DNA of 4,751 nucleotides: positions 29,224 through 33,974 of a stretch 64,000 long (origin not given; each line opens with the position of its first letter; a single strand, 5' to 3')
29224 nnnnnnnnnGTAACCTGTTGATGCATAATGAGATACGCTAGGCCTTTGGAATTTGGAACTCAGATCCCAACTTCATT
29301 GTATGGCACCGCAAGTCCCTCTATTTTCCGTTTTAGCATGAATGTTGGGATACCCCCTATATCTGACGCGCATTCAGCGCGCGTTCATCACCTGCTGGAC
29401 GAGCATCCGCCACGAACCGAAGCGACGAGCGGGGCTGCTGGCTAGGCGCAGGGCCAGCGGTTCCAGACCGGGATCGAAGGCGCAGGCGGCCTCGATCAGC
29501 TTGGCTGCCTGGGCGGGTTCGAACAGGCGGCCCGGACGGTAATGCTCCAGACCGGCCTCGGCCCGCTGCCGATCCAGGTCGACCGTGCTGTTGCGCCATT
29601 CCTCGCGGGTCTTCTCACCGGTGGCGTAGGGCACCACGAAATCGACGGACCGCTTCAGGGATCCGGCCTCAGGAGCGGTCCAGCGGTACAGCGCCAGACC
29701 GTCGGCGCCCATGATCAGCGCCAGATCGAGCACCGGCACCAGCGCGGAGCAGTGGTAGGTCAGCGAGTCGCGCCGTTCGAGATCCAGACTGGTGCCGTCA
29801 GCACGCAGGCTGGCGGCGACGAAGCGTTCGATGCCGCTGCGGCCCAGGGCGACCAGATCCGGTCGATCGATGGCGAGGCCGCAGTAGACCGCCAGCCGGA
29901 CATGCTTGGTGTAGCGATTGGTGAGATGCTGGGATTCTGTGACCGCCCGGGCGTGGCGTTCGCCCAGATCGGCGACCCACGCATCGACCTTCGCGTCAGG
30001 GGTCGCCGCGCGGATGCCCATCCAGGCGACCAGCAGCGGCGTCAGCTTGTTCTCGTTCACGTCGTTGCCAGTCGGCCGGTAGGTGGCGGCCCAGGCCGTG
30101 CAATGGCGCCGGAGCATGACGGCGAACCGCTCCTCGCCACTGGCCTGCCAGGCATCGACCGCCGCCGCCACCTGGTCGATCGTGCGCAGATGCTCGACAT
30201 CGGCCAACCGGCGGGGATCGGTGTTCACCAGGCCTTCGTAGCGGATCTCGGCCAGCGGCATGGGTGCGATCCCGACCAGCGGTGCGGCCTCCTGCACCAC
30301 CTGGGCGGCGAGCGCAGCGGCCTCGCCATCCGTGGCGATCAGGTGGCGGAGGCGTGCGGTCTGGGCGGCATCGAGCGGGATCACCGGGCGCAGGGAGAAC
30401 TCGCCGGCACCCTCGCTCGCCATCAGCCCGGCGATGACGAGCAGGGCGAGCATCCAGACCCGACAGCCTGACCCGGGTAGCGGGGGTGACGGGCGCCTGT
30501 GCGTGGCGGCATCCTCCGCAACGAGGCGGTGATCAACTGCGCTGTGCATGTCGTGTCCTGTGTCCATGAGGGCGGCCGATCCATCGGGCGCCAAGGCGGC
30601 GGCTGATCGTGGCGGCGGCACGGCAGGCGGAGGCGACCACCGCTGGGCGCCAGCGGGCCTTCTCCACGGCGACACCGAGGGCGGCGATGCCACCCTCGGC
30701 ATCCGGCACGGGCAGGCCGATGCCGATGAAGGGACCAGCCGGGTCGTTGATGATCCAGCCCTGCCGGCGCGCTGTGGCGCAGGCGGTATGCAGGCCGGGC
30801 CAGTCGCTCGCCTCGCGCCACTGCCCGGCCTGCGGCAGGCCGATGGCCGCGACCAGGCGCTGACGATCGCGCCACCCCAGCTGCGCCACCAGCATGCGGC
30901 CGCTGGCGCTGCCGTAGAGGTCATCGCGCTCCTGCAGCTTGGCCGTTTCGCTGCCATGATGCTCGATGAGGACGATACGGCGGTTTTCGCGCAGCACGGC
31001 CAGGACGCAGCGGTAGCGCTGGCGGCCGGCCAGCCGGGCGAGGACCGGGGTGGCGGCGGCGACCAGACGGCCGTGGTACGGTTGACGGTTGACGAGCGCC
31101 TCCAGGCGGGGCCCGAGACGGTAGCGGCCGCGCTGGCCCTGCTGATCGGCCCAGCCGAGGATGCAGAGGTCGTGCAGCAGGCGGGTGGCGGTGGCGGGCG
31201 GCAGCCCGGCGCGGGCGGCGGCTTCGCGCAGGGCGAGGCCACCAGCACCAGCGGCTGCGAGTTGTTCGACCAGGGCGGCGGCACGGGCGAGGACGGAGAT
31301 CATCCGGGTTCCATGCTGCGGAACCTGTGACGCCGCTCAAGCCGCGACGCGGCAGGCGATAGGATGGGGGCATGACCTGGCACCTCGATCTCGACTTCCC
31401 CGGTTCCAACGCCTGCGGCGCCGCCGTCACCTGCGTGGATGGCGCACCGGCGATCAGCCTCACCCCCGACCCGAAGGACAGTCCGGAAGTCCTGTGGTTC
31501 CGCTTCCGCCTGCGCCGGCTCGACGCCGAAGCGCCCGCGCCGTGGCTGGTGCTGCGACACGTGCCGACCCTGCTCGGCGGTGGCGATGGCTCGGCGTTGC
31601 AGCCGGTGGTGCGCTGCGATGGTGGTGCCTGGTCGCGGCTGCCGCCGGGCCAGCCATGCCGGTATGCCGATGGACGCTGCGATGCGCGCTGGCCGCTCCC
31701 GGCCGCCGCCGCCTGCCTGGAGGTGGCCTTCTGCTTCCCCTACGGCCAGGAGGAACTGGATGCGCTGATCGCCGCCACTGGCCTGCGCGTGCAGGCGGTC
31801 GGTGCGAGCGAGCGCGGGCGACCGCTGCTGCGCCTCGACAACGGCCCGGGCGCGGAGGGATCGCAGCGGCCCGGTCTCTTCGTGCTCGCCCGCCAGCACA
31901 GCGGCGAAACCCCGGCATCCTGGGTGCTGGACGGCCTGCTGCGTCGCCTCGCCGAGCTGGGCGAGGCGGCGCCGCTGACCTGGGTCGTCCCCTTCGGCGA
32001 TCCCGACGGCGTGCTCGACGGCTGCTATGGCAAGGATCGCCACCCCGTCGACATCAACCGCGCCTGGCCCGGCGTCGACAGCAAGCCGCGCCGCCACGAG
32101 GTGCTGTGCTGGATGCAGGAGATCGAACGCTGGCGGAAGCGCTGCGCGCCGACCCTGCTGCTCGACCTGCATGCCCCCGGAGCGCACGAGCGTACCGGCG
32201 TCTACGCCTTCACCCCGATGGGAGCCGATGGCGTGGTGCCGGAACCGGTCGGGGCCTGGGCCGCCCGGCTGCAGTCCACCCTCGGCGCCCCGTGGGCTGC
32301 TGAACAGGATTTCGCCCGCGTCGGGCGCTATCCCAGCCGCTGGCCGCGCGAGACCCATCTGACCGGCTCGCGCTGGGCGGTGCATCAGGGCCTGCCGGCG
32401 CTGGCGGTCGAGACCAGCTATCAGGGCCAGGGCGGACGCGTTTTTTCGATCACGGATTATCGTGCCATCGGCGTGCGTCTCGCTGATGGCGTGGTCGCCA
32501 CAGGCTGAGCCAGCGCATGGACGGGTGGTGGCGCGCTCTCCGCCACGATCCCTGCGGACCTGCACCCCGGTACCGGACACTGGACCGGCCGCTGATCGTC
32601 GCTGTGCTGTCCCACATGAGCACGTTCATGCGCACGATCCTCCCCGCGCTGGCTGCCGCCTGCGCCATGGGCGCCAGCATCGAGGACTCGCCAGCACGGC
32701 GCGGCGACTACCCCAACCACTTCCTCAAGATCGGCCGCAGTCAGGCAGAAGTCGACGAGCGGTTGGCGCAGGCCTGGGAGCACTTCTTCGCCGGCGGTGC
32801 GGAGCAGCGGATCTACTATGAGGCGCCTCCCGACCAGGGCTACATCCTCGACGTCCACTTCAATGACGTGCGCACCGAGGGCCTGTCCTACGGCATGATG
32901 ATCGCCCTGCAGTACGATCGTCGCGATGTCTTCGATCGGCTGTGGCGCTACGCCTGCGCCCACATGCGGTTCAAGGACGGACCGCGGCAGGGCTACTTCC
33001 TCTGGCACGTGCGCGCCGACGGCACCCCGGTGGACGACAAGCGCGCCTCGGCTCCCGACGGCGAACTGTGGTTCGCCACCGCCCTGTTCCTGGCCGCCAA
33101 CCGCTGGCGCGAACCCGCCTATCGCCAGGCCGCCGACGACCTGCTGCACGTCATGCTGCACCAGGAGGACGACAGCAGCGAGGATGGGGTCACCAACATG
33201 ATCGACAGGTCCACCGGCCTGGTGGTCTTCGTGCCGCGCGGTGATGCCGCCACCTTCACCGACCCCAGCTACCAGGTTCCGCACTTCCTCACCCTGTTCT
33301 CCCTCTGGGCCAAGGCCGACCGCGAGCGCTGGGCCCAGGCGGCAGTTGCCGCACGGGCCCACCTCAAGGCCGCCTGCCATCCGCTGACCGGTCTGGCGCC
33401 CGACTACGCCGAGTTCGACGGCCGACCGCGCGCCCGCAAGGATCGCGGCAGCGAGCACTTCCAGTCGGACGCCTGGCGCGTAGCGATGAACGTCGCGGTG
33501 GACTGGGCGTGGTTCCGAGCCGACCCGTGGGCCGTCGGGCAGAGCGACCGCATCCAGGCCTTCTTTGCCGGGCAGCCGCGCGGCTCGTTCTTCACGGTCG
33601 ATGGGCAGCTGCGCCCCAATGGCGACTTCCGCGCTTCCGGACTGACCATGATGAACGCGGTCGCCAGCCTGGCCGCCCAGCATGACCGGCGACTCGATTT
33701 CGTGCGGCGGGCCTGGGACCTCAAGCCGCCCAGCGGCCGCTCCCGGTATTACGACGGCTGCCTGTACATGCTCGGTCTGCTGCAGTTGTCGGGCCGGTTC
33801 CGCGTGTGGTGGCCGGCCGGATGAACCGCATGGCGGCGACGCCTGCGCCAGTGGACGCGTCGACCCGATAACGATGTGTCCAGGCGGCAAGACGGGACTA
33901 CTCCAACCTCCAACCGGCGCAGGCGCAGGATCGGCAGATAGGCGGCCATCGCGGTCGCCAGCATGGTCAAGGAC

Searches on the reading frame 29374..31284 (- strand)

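Call 14: search_protein_families(library=pfam, proteins=[window:29374-31284:-], max_evalue=0.001)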
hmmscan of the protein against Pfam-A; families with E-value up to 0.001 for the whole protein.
window:29374-31284:- (636 aa): 1 family
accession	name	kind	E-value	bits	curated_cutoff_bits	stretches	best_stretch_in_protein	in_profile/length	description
PF05426.18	Alginate_lyase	-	1.5e-17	64.4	22.2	1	341-559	30-274/275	Alginate lyase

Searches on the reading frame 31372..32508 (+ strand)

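Call 14: search_protein_families(library=pfam, proteins=[window:31372-32508:+], max_evalue=0.001)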
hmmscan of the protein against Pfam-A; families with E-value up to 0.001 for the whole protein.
window:31372-32508:+ (378 aa): 0 families

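Call 69: search_protein_families(library=pfam, proteins=[window:31372-32508:+], max_evalue=5)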
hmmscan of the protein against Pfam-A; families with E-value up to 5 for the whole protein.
window:31372-32508:+ (378 aa): 1 family
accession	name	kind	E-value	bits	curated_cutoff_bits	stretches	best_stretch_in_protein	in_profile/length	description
PF00246.29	Peptidase_M14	-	0.0024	18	21.6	1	139-198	17-79/286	Zinc carboxypeptidase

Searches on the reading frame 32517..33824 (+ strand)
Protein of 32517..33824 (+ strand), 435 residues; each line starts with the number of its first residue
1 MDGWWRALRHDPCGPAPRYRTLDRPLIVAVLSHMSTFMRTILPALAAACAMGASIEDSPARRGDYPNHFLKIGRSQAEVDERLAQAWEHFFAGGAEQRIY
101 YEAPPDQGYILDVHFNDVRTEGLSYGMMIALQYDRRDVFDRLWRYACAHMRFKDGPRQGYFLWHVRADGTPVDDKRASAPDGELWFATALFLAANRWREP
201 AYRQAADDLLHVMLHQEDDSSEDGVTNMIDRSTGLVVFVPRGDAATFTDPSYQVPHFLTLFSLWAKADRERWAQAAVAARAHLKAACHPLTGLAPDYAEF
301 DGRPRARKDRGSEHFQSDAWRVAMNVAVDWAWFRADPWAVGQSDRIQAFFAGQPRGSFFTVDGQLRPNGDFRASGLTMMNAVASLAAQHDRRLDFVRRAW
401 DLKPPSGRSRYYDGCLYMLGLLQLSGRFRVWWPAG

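Call 14: search_protein_families(library=pfam, proteins=[window:32517-33824:+], max_evalue=0.001)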
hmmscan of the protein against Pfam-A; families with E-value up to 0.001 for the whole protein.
window:32517-33824:+ (435 aa): 1 family
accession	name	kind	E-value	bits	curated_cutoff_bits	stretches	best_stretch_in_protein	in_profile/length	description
PF01270.23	Glyco_hydro_8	-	5.8e-24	85.2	24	1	118-422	51-337/341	Glycosyl hydrolases family 8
